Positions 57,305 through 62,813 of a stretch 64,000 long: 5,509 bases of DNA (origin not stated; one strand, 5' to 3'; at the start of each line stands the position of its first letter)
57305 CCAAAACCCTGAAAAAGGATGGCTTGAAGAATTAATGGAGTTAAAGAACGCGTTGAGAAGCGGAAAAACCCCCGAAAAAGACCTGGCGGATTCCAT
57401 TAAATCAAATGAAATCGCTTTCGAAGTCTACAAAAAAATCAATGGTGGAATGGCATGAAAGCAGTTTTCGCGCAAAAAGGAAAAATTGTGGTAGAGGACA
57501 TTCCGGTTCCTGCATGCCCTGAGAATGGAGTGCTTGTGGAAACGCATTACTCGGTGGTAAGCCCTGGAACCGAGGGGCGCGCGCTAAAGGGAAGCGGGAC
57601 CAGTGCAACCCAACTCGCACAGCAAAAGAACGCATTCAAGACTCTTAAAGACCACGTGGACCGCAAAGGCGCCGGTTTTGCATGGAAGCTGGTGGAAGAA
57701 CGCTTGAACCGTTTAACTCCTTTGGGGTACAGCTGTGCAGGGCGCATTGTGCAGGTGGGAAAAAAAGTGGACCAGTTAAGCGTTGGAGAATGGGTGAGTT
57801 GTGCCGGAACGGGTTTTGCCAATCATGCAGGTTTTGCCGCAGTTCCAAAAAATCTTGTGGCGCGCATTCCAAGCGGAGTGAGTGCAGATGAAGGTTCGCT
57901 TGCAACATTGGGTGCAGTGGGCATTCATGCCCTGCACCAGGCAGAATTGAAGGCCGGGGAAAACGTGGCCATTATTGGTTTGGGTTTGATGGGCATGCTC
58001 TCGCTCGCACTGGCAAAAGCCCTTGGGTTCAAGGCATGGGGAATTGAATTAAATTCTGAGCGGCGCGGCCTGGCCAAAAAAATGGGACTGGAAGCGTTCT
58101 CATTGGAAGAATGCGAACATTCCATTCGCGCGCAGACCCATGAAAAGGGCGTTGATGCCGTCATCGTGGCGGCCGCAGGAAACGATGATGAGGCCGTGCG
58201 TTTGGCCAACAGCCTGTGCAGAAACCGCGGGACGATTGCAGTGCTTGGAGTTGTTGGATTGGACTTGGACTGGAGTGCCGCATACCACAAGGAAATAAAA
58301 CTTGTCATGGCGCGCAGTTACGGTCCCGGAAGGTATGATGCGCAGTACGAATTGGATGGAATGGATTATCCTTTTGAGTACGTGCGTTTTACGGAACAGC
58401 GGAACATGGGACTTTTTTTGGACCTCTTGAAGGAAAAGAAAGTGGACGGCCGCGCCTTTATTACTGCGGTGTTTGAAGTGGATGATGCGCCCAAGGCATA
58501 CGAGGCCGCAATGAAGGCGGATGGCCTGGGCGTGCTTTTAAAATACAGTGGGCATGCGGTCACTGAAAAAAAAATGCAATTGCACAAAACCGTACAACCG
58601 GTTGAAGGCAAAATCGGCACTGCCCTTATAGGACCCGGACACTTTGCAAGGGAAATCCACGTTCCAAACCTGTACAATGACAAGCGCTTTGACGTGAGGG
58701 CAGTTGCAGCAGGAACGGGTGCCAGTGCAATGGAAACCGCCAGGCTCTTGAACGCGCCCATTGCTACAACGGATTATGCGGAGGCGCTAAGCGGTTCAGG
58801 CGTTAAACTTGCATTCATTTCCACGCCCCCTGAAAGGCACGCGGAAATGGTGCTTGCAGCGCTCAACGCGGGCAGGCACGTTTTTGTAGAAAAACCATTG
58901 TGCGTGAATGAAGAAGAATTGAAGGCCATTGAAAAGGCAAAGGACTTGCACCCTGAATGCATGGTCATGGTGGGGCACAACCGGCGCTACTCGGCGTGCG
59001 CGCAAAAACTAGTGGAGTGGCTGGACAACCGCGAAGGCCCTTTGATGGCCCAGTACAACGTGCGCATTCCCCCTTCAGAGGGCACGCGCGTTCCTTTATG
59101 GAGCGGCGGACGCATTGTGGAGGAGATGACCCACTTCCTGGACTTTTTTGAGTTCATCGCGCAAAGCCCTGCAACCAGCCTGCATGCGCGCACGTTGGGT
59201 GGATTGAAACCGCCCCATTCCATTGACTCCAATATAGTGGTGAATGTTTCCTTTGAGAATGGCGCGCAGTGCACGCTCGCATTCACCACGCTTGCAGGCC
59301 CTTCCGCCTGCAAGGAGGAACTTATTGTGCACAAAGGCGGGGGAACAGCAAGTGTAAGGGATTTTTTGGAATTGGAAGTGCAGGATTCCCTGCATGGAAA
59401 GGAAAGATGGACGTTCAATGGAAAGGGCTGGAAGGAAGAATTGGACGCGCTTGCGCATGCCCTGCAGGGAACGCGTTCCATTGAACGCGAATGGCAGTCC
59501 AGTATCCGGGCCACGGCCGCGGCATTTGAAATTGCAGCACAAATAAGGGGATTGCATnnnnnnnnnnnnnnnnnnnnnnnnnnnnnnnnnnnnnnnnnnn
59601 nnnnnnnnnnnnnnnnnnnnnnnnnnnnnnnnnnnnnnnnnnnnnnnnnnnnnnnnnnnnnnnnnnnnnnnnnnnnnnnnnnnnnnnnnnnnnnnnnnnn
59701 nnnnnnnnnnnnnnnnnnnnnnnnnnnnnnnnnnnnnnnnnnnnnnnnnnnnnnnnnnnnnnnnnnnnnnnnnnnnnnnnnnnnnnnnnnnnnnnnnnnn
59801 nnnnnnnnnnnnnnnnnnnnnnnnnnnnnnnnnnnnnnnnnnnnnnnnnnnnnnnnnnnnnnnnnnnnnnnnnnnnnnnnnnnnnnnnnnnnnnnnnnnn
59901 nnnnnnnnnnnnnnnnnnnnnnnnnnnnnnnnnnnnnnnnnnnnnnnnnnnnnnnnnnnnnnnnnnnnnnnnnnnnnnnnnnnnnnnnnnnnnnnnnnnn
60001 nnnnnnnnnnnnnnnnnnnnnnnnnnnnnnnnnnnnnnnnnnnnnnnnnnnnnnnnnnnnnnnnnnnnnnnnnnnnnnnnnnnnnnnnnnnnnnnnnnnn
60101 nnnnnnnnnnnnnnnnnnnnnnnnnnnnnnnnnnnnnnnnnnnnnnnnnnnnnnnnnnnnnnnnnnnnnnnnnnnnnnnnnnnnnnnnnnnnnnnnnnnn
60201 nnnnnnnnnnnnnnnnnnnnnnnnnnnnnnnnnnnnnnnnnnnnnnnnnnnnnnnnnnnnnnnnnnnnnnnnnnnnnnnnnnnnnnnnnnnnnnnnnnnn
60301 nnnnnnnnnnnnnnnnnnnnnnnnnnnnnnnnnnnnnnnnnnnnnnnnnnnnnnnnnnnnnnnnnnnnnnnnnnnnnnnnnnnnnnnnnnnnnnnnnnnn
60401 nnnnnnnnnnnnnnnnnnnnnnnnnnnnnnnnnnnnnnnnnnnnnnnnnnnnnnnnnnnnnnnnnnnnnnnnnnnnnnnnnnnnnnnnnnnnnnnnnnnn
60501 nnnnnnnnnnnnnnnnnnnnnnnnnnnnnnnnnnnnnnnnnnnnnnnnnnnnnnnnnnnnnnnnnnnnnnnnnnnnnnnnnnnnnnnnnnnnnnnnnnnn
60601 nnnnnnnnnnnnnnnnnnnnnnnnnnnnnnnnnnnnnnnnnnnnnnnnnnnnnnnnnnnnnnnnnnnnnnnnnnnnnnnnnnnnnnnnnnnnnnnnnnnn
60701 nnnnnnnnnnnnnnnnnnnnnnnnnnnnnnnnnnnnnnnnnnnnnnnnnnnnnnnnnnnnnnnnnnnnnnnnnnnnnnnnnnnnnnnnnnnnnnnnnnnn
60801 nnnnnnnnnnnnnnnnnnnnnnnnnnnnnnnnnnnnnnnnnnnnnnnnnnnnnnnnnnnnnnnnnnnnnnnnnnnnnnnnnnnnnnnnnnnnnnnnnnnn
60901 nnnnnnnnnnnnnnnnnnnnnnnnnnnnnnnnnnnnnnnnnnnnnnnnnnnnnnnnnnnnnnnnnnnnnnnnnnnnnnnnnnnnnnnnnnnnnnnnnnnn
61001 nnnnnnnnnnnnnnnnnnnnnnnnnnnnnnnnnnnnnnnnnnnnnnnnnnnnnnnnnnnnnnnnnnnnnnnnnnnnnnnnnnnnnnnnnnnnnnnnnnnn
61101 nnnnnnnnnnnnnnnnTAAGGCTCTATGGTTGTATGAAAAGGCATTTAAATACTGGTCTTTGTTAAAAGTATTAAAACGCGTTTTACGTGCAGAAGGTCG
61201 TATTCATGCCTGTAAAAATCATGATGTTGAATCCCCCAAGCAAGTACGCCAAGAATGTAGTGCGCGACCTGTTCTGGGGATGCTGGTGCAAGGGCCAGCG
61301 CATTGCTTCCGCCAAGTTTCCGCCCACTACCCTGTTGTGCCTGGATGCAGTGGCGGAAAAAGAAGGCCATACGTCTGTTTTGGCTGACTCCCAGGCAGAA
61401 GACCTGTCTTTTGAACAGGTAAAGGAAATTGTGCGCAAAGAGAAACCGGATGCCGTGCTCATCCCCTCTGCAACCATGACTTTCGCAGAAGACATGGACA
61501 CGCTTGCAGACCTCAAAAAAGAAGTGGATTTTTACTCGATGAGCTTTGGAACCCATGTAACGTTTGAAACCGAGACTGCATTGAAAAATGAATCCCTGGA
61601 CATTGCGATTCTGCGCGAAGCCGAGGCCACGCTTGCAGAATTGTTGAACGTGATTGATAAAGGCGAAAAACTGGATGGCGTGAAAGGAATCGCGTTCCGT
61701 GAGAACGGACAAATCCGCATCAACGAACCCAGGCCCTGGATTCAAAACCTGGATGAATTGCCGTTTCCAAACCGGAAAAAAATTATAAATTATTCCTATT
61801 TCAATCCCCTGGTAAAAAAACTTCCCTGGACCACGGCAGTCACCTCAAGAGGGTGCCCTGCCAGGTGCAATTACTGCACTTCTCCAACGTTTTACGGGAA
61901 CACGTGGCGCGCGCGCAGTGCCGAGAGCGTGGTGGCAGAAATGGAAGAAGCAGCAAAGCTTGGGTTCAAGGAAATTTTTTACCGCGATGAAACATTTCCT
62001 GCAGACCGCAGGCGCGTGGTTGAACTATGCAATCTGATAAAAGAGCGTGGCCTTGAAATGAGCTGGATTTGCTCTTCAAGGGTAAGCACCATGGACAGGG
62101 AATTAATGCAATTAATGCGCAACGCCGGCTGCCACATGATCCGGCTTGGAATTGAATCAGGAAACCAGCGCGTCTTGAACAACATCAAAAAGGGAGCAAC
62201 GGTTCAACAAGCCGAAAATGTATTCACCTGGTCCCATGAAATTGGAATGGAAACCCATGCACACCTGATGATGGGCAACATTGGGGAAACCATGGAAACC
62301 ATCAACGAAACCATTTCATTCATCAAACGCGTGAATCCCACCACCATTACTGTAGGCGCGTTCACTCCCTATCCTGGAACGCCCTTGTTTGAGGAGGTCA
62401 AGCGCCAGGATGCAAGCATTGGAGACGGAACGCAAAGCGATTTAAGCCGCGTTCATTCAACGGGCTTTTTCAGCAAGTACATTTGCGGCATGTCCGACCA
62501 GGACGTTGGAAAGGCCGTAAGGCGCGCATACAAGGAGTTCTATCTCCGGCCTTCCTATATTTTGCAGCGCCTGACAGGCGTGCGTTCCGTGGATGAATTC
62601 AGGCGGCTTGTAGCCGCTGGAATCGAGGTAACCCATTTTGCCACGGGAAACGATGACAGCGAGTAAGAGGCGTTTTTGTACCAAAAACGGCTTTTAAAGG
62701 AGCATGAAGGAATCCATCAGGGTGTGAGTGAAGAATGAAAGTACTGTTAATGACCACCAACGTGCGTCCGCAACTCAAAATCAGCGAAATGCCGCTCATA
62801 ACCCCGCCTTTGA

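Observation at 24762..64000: Glycan-assembly supercluster next to aglB carrying five B12-binding radical SAM genes plus one SPASM radical SAM gene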

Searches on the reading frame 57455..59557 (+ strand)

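Call 6: search_protein_families(library=pfam, proteins=[window:57455-59557:+], max_evalue=0.001)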
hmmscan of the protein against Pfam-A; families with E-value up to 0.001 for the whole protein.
window:57455-59557:+ (701 aa): 3 families
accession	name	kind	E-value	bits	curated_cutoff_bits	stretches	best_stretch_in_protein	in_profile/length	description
PF01408.29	GFO_IDH_MocA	-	4.3e-19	69.8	24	1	388-508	2-120/120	Oxidoreductase family, NAD-binding Rossmann fold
PF00107.32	ADH_zinc_N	-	9.8e-13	48.6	31.8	1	180-294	3-120/129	Zinc-binding dehydrogenase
PF22725.1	GFO_IDH_MocA_C3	-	1e-05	26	27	1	545-618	36-110/124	GFO/IDH/MocA C-terminal domain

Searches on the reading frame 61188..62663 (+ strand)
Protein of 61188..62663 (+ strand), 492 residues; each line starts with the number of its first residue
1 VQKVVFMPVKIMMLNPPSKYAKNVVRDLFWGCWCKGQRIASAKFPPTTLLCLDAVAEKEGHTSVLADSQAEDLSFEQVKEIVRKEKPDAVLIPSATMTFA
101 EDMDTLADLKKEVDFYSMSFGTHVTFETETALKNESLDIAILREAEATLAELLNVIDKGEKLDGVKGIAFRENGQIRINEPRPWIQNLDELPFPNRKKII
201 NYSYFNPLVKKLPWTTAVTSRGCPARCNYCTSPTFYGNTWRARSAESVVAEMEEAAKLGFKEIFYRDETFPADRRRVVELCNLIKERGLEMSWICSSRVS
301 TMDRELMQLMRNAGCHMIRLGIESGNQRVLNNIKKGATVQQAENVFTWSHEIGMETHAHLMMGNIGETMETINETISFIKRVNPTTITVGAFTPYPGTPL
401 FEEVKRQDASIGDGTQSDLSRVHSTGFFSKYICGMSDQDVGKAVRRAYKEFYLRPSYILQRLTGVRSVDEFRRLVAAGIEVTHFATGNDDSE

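Call 6: search_protein_families(library=pfam, proteins=[window:61188-62663:+], max_evalue=0.001)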
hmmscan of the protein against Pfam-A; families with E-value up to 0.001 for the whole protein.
window:61188-62663:+ (492 aa): 2 families
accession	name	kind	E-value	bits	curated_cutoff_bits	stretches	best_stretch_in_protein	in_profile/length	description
PF04055.27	Radical_SAM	-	1.4e-25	90.8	29.5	1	219-379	3-166/166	Radical SAM superfamily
PF02310.24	B12-binding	-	1.1e-09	38.6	32.1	1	44-153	12-121/121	B12 binding domain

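Call 8: search_protein_families(library=ncbifam, proteins=[window:61188-62663:+], max_evalue=0.001)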
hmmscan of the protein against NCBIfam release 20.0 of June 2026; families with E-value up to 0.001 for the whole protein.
window:61188-62663:+ (492 aa): 45 families (the best 25 are shown)
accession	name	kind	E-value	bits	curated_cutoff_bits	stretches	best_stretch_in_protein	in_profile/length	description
TIGR03471.1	HpnJ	equivalog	2.9e-76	257.3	577.6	1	62-484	46-466/472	hopanoid biosynthesis associated radical SAM protein HpnJ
TIGR02026.1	BchE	equivalog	2.4e-50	171.8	481.35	1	35-454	12-430/497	magnesium-protoporphyrin IX monomethyl ester anaerobic oxidative cyclase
TIGR04479.1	bcpD_PhpK_rSAM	subfamily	2.1e-47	161.7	600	1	143-403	178-430/504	PhpK family radical SAM P-methyltransferase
NF050148.1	rSAM_ApyD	equivalog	3.8e-45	154.4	750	1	45-485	24-462/645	RiPP biosynthesis radical SAM protein ApyD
NF033070.1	rSAM_AprD4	equivalog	4.2e-35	121.5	500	1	43-417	39-401/456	AprD4 family radical SAM diol-dehydratase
NF038361.1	rSAM_Sden_1168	equivalog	9.7e-33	113.5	575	1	73-415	127-483/560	Sden_1168 family B12-binding radical SAM P-methyltransferase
TIGR04072.2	rSAM_ladder_B12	equivalog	6.6e-31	107.4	360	1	56-407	28-375/443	lipid biosynthesis B12-binding/radical SAM protein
TIGR04013.1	B12_SAM_MJ_1487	hypoth_equivalog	9e-31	107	251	2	70-262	27-199/382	TIGR04013 family B12-binding domain/radical SAM domain-containing protein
TIGR04014.1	B12_SAM_MJ_0865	equivalog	2.1e-27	96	360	1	117-407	70-361/434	methyl-coenzyme M reductase glutamine C-methyltransferase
TIGR04385.1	B12_rSAM_cofa1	equivalog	4.5e-24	85.5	450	1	118-382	103-364/438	B12 lower ligand biosynthesis radical SAM protein BzaD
TIGR04295.1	B12_rSAM_oligo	hypoth_equivalog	4.8e-24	84.8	400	1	47-339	26-318/422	TIGR04295 family B12-binding domain-containing radical SAM protein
TIGR04367.1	HpnR_B12_rSAM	equivalog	7.6e-24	84.1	650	1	48-406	24-375/490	hopanoid C-3 methylase HpnR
NF033712.0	B12_rSAM_KedN5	subfamily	9.2e-21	73.7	700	1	76-372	52-360/624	KedN5 family methylcobalamin-dependent radical SAM C-methyltransferase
TIGR03975.1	rSAM_ocin_1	subfamily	1.1e-20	73.7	281.85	1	132-382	177-430/606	RiPP maturation radical SAM C-methyltransferase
NF045585.1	rSAM_slr0320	equivalog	2.2e-19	69.3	775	1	176-381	189-408/511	photosystem II high light acclimation radical SAM protein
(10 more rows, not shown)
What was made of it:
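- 61206..62666 (+): rS4: B12-domain radical SAM. HpnJ 257 bits, below the cut-off (call 8).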

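Call 9: find_encoding_contigs(protein=window:61188-62663:+, flank=10000, max_places=6)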
Protein window:61188-62663:+ (492 aa): no gene with exactly this product is on record in the collection.
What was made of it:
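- Tried and rejected: An exact-sequence look-up of rS4 using the GTG start at 61188 failed (call 9).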

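Call 15: find_encoding_contigs(protein=window:61206-62663:+, flank=10000, max_places=3)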
Protein window:61206-62663:+ (486 aa): 2 contigs read that carry it; 2 places shown.
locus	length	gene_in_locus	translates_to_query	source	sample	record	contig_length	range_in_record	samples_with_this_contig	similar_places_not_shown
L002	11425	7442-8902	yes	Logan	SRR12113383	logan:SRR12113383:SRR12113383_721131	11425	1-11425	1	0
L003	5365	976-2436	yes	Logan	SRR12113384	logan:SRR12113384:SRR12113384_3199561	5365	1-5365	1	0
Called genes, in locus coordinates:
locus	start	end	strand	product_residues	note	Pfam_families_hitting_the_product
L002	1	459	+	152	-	?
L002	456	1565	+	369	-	-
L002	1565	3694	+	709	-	PF00107:ADH_zinc_N, PF01408:GFO_IDH_MocA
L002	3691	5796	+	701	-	PF22725:GFO_IDH_MocA_C3 (faint), PF00107:ADH_zinc_N, PF01408:GFO_IDH_MocA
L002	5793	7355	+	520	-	PF25840:Ulvan_lyase_N (faint)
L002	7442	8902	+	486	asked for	PF02310:B12-binding, PF04055:Radical_SAM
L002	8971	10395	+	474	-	PF02310:B12-binding, PF04055:Radical_SAM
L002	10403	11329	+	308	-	PF13641:Glyco_tranf_2_3, PF00535:Glycos_transf_2, PF10111:Glyco_tranf_2_2, PF13632:Glyco_trans_2_3 (weak)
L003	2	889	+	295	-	?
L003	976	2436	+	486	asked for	PF02310:B12-binding, PF04055:Radical_SAM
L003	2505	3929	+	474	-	PF02310:B12-binding, PF04055:Radical_SAM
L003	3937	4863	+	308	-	PF13641:Glyco_tranf_2_3, PF00535:Glycos_transf_2, PF10111:Glyco_tranf_2_2, PF13632:Glyco_trans_2_3 (weak)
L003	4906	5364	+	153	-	?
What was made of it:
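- Tried and rejected: The ATG at 61206 is the start used in public gene calls (call 15).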

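Call 68: search_protein_representatives(protein=window:61206-62663:+)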
Query: 486 residues. Proteins with E-value up to 0.001 (for the whole library): 54992; up to 1e-10: 35232; up to 1e-30: 9089. The best 150 are listed.
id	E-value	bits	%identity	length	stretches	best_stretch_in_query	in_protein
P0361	2.0e-132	458.8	42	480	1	4-474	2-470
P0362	1.1e-126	439.9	43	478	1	4-478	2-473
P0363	4.2e-124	431.4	43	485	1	4-476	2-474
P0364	2.1e-120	419.2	41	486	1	4-482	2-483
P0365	2.5e-116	405.7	40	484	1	4-479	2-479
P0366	3.0e-116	405.5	53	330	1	4-330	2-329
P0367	3.8e-116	405.1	38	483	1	1-475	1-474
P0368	7.0e-114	397.7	38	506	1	4-478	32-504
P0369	8.2e-113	394.2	38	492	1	7-486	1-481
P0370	1.6e-110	386.6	38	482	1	4-476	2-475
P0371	2.6e-110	385.9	38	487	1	3-482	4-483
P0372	3.9e-110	385.3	57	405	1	4-301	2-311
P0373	6.9e-110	384.5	43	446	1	37-479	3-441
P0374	5.2e-108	378.3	41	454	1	4-459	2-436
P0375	1.5e-105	370.2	40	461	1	15-479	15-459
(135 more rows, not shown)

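Call 70: find_related_loci(query=A2, collection=metagenome_contigs, flank=9000)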
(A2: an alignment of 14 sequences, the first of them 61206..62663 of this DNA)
Query A2 (486 aa) in metagenome_contigs; peptide patterns used: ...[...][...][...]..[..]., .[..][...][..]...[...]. (x = any residue, [..] = any of these).
600 stretches matched a pattern (row limit reached: there are more); 447 encode a relative of the query (tblastn E <= 1e-3); the best 80 are kept; 80 distinct loci.
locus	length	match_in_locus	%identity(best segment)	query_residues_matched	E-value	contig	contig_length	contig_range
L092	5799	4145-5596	57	3-486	0e+0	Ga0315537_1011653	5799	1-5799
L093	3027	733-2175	56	3-483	0e+0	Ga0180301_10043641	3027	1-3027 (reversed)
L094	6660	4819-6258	56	3-482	0e+0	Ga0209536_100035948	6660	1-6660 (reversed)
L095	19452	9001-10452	55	3-486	0e+0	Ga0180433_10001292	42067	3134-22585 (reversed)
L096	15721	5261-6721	53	4-484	0e+0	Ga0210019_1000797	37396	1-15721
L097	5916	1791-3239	53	3-486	0e+0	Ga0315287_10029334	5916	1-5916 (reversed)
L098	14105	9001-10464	51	1-486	0e+0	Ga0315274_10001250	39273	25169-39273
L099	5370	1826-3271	51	3-484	0e+0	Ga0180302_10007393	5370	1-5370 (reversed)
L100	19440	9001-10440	51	4-483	0e+0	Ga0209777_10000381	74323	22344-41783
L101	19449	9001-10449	50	3-485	2e-180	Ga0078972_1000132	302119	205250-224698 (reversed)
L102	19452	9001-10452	51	6-486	1e-176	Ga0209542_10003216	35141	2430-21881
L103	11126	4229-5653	50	3-478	6e-173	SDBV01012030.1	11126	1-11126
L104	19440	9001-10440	55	3-482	0e+0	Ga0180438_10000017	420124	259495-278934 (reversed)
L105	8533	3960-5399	46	3-484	6e-163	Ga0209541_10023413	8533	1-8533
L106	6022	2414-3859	46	3-484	3e-161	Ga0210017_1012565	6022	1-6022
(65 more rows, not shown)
